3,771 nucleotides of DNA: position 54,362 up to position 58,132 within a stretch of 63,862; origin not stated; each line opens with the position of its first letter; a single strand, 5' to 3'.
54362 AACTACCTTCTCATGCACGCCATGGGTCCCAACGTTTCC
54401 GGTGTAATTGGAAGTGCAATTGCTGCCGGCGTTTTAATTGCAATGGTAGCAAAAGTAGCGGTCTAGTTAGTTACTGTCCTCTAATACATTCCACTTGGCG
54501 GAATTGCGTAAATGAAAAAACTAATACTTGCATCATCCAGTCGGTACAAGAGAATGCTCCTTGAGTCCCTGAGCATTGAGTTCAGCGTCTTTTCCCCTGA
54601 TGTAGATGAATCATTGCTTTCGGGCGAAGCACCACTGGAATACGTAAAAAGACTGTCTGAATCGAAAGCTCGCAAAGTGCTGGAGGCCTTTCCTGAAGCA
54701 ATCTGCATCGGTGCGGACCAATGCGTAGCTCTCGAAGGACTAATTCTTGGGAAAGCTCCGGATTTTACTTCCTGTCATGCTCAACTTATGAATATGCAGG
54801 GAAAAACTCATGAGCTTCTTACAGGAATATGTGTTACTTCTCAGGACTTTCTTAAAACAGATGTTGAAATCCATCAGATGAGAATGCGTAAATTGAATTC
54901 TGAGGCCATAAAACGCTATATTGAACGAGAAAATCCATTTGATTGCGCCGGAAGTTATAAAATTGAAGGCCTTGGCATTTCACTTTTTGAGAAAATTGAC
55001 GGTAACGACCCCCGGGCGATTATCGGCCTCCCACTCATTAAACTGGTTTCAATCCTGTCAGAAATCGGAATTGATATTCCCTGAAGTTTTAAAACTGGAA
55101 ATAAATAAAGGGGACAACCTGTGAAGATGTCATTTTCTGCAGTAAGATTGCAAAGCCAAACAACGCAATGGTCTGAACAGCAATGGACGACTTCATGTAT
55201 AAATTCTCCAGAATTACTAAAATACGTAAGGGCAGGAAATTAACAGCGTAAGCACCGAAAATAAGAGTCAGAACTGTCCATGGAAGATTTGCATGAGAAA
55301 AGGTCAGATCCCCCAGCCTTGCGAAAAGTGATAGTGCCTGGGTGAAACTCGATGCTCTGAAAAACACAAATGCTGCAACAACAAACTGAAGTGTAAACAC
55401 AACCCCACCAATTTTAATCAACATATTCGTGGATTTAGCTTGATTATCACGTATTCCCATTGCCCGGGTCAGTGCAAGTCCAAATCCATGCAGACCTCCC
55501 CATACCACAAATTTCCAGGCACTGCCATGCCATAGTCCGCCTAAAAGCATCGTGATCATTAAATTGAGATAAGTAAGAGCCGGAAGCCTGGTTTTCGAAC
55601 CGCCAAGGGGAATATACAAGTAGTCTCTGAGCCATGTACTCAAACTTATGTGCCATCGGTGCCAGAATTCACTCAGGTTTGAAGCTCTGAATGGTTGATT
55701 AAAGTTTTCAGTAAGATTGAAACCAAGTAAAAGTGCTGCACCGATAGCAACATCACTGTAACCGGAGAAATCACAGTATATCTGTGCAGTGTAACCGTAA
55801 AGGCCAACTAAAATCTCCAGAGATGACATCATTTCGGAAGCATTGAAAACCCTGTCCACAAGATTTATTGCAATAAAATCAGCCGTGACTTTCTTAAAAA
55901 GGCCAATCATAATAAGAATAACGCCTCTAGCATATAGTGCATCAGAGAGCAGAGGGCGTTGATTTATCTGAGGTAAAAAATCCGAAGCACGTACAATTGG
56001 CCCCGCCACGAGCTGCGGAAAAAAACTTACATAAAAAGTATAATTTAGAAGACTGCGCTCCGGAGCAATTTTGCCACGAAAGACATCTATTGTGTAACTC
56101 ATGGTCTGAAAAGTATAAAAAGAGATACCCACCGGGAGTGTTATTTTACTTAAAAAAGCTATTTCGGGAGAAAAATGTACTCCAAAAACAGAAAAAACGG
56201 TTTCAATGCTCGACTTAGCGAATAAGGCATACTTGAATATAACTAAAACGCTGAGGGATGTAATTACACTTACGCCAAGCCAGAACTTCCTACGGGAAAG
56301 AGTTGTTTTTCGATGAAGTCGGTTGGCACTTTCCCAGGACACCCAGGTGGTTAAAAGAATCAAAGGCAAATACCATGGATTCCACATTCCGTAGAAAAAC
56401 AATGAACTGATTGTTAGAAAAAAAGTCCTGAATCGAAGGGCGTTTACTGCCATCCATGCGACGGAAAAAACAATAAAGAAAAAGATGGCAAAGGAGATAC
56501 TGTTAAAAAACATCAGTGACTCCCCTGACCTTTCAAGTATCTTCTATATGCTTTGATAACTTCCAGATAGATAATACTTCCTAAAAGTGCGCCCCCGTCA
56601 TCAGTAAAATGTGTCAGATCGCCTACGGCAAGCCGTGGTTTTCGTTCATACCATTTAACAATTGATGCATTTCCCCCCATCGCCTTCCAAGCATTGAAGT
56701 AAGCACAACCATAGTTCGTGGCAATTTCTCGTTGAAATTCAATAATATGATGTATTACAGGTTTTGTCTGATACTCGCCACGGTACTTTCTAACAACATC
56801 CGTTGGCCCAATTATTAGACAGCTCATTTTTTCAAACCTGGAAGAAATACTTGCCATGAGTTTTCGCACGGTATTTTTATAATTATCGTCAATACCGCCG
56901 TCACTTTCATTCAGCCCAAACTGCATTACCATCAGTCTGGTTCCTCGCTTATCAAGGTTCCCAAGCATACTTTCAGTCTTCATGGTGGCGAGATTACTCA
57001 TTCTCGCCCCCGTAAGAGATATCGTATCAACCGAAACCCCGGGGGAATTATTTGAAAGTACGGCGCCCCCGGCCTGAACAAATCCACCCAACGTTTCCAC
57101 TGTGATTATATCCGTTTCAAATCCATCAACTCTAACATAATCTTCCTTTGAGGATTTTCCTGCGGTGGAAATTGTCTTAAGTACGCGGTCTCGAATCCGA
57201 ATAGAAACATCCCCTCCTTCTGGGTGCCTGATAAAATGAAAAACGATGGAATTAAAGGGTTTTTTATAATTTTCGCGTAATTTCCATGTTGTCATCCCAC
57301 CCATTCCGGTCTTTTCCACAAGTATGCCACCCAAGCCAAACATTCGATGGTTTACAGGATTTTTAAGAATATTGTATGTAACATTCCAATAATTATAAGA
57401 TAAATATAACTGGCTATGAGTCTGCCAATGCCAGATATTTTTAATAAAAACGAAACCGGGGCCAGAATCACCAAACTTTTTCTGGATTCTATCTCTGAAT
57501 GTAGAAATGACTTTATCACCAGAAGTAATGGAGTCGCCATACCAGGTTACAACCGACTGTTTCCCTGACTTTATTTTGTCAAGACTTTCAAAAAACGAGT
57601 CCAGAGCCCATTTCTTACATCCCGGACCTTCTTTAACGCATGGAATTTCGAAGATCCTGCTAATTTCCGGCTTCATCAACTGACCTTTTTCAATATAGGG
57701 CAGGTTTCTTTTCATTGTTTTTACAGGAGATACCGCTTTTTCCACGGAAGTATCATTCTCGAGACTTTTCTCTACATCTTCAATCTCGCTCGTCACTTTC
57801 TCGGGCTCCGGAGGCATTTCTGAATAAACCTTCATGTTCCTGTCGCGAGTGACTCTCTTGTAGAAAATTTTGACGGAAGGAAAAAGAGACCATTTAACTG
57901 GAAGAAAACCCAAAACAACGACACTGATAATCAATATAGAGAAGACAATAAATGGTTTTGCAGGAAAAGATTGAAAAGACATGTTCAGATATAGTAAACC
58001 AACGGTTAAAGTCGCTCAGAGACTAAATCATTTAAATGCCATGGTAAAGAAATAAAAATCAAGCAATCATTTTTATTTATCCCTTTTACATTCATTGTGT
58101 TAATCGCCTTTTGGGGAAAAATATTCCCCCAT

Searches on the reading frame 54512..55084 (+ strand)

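Call 46: search_protein_families(library=pfam, proteins=[window:54512-55084:+], max_evalue=0.00001)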
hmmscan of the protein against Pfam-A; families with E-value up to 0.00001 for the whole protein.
window:54512-55084:+ (190 aa): 1 family
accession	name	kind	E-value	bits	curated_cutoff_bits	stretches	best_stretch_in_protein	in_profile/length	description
PF02545.19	Maf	-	2.4e-49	168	27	1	3-184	1-186/187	Maf-like protein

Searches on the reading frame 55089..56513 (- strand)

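Call 46: search_protein_families(library=pfam, proteins=[window:55089-56513:-], max_evalue=0.00001)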
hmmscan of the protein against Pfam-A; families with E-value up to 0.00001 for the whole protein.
window:55089-56513:- (474 aa): 1 family
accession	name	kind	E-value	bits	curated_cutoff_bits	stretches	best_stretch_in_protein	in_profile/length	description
PF03062.24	MBOAT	-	9.2e-32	111.1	27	1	154-378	80-325/337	MBOAT, membrane-bound O-acyltransferase family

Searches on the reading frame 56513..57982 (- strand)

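Call 46: search_protein_families(library=pfam, proteins=[window:56513-57982:-], max_evalue=0.00001)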
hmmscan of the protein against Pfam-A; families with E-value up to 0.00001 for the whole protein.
window:56513-57982:- (489 aa): 1 family
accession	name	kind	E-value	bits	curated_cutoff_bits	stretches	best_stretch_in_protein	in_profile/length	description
PF13472.12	Lipase_GDSL_2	-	2.3e-06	28.6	32.9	0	308-463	34-175/178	GDSL-like Lipase/Acylhydrolase family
